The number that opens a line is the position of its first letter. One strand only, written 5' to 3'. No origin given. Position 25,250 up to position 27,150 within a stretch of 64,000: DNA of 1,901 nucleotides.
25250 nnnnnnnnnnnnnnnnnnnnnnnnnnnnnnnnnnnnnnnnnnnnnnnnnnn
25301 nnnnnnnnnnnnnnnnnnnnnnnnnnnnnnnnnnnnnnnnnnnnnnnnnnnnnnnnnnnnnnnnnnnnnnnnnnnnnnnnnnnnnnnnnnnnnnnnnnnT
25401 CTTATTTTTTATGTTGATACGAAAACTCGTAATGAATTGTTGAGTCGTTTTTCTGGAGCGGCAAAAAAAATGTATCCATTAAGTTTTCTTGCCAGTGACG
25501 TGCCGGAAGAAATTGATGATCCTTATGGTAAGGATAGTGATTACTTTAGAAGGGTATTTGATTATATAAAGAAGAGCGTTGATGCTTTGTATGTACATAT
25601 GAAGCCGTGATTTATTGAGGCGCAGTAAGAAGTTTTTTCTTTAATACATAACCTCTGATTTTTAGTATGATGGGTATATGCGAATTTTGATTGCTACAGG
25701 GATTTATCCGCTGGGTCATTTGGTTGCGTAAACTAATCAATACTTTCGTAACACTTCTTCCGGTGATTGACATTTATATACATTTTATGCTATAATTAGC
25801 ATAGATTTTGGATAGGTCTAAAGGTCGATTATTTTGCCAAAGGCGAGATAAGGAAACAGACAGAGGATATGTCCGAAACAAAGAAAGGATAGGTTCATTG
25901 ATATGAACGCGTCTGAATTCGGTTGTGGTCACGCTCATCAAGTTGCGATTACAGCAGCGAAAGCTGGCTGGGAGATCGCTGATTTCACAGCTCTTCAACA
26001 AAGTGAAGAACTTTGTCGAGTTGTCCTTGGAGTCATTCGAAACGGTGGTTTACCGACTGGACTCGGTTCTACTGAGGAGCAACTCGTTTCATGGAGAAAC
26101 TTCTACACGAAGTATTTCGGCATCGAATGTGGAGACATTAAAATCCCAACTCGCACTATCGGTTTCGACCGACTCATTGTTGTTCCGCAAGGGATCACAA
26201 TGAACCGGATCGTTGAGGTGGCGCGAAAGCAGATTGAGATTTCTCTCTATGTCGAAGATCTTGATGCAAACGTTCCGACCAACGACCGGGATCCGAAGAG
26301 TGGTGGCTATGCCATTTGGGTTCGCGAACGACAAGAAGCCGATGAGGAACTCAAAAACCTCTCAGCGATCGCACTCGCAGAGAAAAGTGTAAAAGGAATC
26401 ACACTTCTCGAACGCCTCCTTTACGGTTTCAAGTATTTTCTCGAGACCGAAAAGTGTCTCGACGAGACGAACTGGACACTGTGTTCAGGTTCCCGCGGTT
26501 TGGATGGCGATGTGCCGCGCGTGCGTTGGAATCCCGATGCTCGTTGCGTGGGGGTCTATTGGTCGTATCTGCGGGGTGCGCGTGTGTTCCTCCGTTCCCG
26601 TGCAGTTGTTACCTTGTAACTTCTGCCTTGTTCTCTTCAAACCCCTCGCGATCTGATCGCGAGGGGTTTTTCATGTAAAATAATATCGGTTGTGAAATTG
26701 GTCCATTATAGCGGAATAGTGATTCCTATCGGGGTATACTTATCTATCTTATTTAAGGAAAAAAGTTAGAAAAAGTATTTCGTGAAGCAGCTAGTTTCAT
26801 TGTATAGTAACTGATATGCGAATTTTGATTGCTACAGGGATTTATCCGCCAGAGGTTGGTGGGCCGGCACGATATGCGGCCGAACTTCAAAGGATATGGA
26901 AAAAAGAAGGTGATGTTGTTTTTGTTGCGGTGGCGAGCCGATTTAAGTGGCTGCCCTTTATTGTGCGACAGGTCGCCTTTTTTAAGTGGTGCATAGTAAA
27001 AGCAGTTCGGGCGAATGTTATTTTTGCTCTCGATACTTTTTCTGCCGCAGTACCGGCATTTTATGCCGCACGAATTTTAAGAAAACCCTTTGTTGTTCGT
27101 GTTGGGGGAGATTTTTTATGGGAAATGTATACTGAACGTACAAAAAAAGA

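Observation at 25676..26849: Insertion footprint: 36-bp perfect direct repeats flank GC-rich island D and duplicate the start of the glycosyltransferase gene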

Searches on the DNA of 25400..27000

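Call 13: search_rna_families(source=window, start=25400, end=27000, threshold=evalue, max_evalue=1)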
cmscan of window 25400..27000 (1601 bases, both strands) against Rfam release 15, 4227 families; matches with E-value up to 1: 3.
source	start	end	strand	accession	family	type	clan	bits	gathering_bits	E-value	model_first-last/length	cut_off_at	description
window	26634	26725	-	RF00514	His_leader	Cis-reg; leader;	-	23.5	49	0.37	1-126/126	no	Histidine operon leader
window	26640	26668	+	RF01771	rnk_leader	Cis-reg; leader;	-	21.8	50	0.88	72-100/109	no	Enterobacteria rnk leader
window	25978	26026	-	RF00653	mir-22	Gene; miRNA;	-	17.5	48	0.8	1-84/84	no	mir-22 microRNA precursor family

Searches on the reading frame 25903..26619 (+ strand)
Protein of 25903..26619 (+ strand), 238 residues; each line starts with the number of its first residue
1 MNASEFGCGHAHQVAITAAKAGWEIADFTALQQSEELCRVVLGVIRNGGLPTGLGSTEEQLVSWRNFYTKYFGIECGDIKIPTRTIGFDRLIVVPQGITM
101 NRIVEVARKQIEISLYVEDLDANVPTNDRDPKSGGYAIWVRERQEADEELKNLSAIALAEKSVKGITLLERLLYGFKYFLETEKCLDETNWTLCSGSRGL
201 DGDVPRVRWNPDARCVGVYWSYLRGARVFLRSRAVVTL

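Call 6: search_protein_families(library=pfam, proteins=[window:25903-26619:+], max_evalue=0.01)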
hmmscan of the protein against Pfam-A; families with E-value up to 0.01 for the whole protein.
window:25903-26619:+ (238 aa): 0 families

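Call 7: search_protein_families(library=phrogs, proteins=[window:25903-26619:+], max_evalue=0.01)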
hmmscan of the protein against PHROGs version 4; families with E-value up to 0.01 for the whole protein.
window:25903-26619:+ (238 aa): 0 families

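Call 10: find_encoding_contigs(protein=window:25903-26619:+, flank=10000, max_places=10)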
Protein window:25903-26619:+ (238 aa): no gene with exactly this product is on record in the collection.

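Call 12: find_homologous_proteins(query=window:25903-26619:+, max_evalue=0.001)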
Query window:25903-26619:+ (238 aa): 511 proteins with E <= 0.001 among 893 candidates; the best 120 are listed.
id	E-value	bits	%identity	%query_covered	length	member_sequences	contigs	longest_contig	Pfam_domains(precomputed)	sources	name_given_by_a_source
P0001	5.2e-158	542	100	100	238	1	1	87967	-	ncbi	-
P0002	1.4e-120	419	80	100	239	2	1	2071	-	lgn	-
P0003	1.2e-52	197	54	77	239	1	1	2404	-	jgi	jgi:hypothetical protein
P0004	4.8e-52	195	54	79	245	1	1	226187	-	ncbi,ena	-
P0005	2.5e-51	192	49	84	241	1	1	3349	-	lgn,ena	-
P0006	3.0e-51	192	46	94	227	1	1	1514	-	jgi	-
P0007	3.0e-51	192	55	74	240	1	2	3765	-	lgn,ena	-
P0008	4.4e-51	192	48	94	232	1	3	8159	-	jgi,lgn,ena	-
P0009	8.0e-51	191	58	75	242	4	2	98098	-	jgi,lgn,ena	-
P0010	2.0e-50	189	52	79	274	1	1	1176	-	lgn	-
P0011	4.0e-50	189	46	94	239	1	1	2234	-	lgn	-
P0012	4.4e-50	188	50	77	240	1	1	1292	-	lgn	-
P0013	4.1e-49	185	48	89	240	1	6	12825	-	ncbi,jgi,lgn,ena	-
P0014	4.4e-49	185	46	95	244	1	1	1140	-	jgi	-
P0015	9.3e-49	184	48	82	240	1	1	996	-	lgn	-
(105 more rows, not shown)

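Call 14: find_encoding_contigs(protein=P0001, flank=10000, max_places=5)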
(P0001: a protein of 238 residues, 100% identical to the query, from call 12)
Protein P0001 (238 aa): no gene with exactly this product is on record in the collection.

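Call 15: find_encoding_contigs(protein=P0002, flank=10000, max_places=5)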
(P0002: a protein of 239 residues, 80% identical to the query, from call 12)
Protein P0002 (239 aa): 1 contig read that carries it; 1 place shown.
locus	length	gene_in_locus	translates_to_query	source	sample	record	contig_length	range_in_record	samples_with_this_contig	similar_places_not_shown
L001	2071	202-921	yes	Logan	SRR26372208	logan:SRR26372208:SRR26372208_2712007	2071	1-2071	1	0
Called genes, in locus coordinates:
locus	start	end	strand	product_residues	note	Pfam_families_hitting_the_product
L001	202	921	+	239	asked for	-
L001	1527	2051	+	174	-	PF00078:RVT_1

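Call 31: find_related_loci(query=A1, collection=genome_contigs, flank=6000)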
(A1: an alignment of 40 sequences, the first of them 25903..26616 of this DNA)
Query A1 (238 aa) in genome_contigs; peptide patterns used: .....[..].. (x = any residue, [..] = any of these).
165 stretches matched a pattern; 106 encode a relative of the query (tblastn E <= 1e-3); the best 80 are kept; 79 distinct loci.
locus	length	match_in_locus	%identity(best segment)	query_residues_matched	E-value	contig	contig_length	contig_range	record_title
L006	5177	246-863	48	27-237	9e-55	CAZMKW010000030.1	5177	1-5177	MAG TPA_asm: uncultured Candidatus Saccharibacteria bacterium isolate SRP178699_co1_461 genome assembly, contig: NODE_23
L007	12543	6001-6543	51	56-238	9e-53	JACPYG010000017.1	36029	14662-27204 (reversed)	MAG: Candidatus Staskawiczbacteria bacterium isolate NC_groundwater_857_Pr1_B-0.1um_35_19 Montesol18_Bp1_scaffold_163503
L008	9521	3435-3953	52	67-238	3e-48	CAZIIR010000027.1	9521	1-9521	MAG TPA_asm: uncultured Candidatus Saccharibacteria bacterium isolate SRP286056_co2_287 genome assembly, contig: NODE_12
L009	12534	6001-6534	50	60-237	6e-48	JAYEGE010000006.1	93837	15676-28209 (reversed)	MAG: Patescibacteria group bacterium isolate MAG254 MAG254_6, whole genome shotgun sequence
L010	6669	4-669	42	16-237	1e-46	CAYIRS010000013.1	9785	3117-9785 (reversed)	MAG TPA_asm: uncultured Gammaproteobacteria bacterium isolate ERP119705_co25_105 genome assembly, contig: NODE_6436_leng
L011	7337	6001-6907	48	64-237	9e-47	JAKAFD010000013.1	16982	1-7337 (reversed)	MAG: bacterium isolate WY1.bin77 NODE_5109_length_16982_cov_2.472679, whole genome shotgun sequence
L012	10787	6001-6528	48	62-238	6e-46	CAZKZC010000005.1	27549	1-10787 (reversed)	MAG TPA_asm: uncultured Candidatus Saccharibacteria bacterium isolate SRP178699_co2_538 genome assembly, contig: NODE_94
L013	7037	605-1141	52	59-235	7e-46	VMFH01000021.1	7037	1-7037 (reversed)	MAG: Parcubacteria group bacterium Gr01-1014_72 G01um101472_scaffold_4109, whole genome shotgun sequence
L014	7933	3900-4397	53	56-219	6e-45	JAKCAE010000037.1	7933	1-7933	MAG: bacterium isolate WY4.bin85 NODE_11962_length_7933_cov_1.814502, whole genome shotgun sequence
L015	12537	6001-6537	46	56-237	1e-44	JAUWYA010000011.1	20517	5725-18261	MAG: Candidatus Nealsonbacteria bacterium isolate CSMAG_2698 CSMAG_2698_k141_1289651_length_20517_cov_9.9845, whole geno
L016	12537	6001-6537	47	60-237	4e-44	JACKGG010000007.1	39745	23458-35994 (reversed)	MAG: Candidatus Nomurabacteria bacterium isolate HK-STAS-PATE-28 HK-STAS-PATE-28_7, whole genome shotgun sequence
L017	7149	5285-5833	47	56-238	5e-44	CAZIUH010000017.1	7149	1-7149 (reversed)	MAG TPA_asm: uncultured Candidatus Saccharibacteria bacterium isolate SRP178699_co1_126 genome assembly, contig: NODE_15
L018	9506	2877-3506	44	28-237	7e-44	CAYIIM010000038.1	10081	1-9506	MAG TPA_asm: uncultured Candidatus Saccharibacteria bacterium isolate ERP119705_co24_121 genome assembly, contig: NODE_9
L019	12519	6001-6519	48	67-236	4e-43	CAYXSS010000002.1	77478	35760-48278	MAG TPA_asm: uncultured Candidatus Saccharibacteria bacterium isolate SRP093762_co1_76 genome assembly, contig: NODE_193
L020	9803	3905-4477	45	44-235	5e-43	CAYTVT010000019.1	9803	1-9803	MAG TPA_asm: uncultured Candidatus Saccharibacteria bacterium isolate ERP013524_co1_14 genome assembly, contig: NODE_151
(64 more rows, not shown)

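Call 42: predict_structure(alignment_id=A1)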
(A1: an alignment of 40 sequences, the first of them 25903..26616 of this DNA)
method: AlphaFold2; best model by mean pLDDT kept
length: 238 residues; sequences in the alignment: 40
mean_pLDDT: 88.0   pTM: 0.80
mean pLDDT of the five models: 88.0, 87.6, 87.5, 87.0, 86.4
residues with pLDDT >= 90: 174; 70-90: 19; 50-70: 38; < 50: 7
segments of 3 or more residues with pLDDT < 50: 1-3, 48-50
pLDDT, mean of each block of 10 residues (from residue 1): 53 69 69 63 55 75 97 95 92 98 98 97 97 96 94 98 98 97 93 98 96 92 96 97
secondary structure, 60 per line:
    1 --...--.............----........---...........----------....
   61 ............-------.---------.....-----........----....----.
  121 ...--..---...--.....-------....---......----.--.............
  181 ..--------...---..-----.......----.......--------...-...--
elements in order: H8-20 H25-32 H36-46 H57-72 E90-94 H100-107 E112-115 H120-123 E136-140 H155-160 H168-182 E191-193 E204-210 E215-221 E230-232 E234-236

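Call 60: list_cluster_members(proteins=[P0002, P0241, P0127])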
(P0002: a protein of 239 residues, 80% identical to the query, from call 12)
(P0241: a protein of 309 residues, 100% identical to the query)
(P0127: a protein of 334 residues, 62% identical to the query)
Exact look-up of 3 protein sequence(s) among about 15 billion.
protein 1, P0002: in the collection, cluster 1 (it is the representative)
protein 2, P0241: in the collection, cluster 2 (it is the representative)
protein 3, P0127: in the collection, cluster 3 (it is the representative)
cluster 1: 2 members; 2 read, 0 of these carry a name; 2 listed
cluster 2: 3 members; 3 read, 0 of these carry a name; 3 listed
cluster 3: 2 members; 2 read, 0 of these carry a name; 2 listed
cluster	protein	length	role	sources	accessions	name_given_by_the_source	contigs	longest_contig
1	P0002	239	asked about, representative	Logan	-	-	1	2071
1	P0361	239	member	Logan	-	-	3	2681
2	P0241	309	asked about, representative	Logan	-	-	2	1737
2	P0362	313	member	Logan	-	-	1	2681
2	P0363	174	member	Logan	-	-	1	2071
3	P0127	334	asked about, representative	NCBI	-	-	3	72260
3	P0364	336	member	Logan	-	-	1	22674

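Call 61: find_encoding_contigs(protein=P0364, flank=10000, max_places=5)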
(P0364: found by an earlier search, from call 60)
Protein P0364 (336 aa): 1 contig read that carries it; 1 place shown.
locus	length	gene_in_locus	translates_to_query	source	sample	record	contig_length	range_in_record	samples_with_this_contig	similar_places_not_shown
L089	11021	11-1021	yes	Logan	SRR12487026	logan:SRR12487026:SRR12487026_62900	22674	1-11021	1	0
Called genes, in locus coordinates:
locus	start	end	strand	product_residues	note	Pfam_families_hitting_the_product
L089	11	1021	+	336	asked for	PF20706:GT4-conflict (faint), PF13692:Glyco_trans_1_4 (weak), PF00534:Glycos_transf_1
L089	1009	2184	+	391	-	PF13439:Glyco_transf_4, PF13579:Glyco_trans_4_4, PF20706:GT4-conflict, PF00534:Glycos_transf_1, PF13692:Glyco_trans_1_4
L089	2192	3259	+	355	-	PF20706:GT4-conflict, PF00534:Glycos_transf_1, PF13692:Glyco_trans_1_4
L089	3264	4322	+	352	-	PF00534:Glycos_transf_1, PF13692:Glyco_trans_1_4, PF13524:Glyco_trans_1_2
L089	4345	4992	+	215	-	PF02353:CMAS (weak), PF03848:TehB (weak), PF13489:Methyltransf_23, PF13847:Methyltransf_31, PF08241:Methyltransf_11, PF08242:Methyltransf_12, PF13649:Methyltransf_25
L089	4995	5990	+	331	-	PF13524:Glyco_trans_1_2 (faint)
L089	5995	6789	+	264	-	-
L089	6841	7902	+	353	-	PF01370:Epimerase, PF04321:RmlD_sub_bind (weak), PF16363:GDP_Man_Dehyd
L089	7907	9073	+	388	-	PF01041:DegT_DnrJ_EryC1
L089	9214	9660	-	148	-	-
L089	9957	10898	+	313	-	PF01370:Epimerase, PF02719:Polysacc_synt_2 (faint), PF04321:RmlD_sub_bind, PF16363:GDP_Man_Dehyd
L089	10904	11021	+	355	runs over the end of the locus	PF03016:Exostosin_GT47, PF24785:RXYLT1_C (weak)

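Call 78: search_protein_families(library=pfam, proteins=[window:25903-26619:+], max_evalue=1)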
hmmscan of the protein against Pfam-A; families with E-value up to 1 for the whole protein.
window:25903-26619:+ (238 aa): 0 families

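Call 79: search_protein_families(library=ncbifam, proteins=[window:25903-26619:+], max_evalue=0.1)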
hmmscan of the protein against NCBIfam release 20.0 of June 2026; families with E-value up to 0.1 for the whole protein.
window:25903-26619:+ (238 aa): 0 families
